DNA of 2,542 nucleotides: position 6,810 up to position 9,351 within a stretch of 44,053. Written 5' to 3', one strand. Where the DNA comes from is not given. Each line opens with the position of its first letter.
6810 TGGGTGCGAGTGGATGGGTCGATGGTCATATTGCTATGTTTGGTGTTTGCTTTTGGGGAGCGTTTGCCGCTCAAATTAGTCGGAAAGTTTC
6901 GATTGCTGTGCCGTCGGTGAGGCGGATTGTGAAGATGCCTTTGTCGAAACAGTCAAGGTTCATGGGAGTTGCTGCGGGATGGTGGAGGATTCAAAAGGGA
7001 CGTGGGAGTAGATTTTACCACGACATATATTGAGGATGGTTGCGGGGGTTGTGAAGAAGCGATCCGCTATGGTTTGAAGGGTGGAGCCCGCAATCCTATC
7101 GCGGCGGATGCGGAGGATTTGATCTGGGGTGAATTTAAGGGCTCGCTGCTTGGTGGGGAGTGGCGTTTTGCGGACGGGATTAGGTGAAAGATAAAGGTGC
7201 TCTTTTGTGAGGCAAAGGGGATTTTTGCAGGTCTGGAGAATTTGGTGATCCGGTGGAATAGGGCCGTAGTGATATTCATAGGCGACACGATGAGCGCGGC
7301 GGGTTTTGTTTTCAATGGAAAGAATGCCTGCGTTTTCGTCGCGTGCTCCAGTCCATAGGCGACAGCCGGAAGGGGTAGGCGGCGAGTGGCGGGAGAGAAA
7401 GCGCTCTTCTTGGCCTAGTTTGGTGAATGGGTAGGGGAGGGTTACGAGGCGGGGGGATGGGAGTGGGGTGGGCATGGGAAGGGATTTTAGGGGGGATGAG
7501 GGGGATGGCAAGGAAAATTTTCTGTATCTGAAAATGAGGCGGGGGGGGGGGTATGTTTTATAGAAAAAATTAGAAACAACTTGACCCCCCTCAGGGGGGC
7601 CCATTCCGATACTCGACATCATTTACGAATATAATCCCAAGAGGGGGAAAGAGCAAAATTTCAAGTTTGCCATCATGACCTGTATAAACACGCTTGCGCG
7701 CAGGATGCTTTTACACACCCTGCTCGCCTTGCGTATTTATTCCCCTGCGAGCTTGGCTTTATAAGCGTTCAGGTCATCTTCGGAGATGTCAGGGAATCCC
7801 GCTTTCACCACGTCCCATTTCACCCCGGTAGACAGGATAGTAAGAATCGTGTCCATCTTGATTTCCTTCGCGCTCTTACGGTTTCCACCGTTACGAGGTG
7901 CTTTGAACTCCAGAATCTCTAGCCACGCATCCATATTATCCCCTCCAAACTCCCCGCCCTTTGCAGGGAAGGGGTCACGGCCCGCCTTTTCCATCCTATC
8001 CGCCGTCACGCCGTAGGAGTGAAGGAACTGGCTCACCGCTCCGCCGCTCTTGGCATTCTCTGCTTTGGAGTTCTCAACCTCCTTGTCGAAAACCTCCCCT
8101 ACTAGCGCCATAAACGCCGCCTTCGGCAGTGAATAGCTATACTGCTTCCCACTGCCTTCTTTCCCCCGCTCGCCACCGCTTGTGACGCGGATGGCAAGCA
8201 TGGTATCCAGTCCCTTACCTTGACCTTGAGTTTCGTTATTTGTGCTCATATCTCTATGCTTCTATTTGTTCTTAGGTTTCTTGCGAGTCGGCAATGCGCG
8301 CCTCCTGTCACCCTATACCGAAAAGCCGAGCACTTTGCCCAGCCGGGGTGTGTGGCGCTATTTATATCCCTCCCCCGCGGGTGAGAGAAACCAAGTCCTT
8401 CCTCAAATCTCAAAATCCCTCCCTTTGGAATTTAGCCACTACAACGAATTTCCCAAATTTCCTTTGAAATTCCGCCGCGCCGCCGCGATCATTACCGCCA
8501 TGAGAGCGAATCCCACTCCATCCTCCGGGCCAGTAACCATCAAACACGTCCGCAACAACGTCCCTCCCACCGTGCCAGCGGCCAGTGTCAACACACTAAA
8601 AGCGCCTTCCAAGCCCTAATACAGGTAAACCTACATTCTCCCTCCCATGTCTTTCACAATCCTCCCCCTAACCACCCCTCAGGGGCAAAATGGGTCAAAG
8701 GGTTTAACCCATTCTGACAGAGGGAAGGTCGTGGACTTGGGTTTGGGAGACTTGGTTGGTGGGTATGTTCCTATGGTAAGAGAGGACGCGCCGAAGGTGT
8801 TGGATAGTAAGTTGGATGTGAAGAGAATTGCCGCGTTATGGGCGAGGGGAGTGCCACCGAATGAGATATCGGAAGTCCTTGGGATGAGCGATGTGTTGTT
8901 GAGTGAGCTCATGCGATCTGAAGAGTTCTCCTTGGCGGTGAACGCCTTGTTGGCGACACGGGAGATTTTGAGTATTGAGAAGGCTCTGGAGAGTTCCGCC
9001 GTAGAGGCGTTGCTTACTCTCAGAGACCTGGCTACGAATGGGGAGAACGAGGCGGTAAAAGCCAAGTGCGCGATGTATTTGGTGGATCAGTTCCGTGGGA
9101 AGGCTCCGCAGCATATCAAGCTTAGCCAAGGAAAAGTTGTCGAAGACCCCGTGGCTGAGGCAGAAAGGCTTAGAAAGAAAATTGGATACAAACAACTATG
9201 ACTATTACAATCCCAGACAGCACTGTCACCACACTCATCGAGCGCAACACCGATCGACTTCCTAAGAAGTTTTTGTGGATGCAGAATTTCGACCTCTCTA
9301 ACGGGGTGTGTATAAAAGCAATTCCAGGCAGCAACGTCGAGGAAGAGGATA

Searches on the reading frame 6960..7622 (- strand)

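Call 35: search_protein_families(library=phrogs, proteins=[window:6960-7622:-], max_evalue=0.001)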
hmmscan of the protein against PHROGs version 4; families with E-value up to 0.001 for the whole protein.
window:6960-7622:- (220 aa): 7 families
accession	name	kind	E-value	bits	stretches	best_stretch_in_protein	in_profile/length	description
phrog_1872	-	DNA, RNA and nucleotide metabolism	1.3e-18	68.5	1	73-148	21-102/166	endonuclease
phrog_826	-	DNA, RNA and nucleotide metabolism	1.4e-13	52.1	1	71-143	70-146/281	HNH endonuclease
phrog_3593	-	DNA, RNA and nucleotide metabolism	1.4e-12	48.8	1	71-148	55-133/210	HNH endonuclease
phrog_4842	-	DNA, RNA and nucleotide metabolism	1.1e-10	42.5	1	71-143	63-135/154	HNH endonuclease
phrog_59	-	DNA, RNA and nucleotide metabolism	7.4e-07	29.9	1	105-209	186-276/423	HNH endonuclease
phrog_6254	-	DNA, RNA and nucleotide metabolism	7.1e-06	27.4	1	85-146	12-77/154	HNH endonuclease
phrog_99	-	DNA, RNA and nucleotide metabolism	0.00013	22.8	1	104-128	154-178/383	HNH endonuclease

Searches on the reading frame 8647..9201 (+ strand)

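Call 116: search_protein_families(library=phrogs, proteins=[window:8647-9201:+], max_evalue=0.001)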
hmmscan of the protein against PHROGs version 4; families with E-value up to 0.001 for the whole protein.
window:8647-9201:+ (184 aa): 1 family
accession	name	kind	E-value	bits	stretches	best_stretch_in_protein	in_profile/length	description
phrog_2538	-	head and packaging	3.9e-05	24.7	1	70-169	20-114/129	terminase small subunit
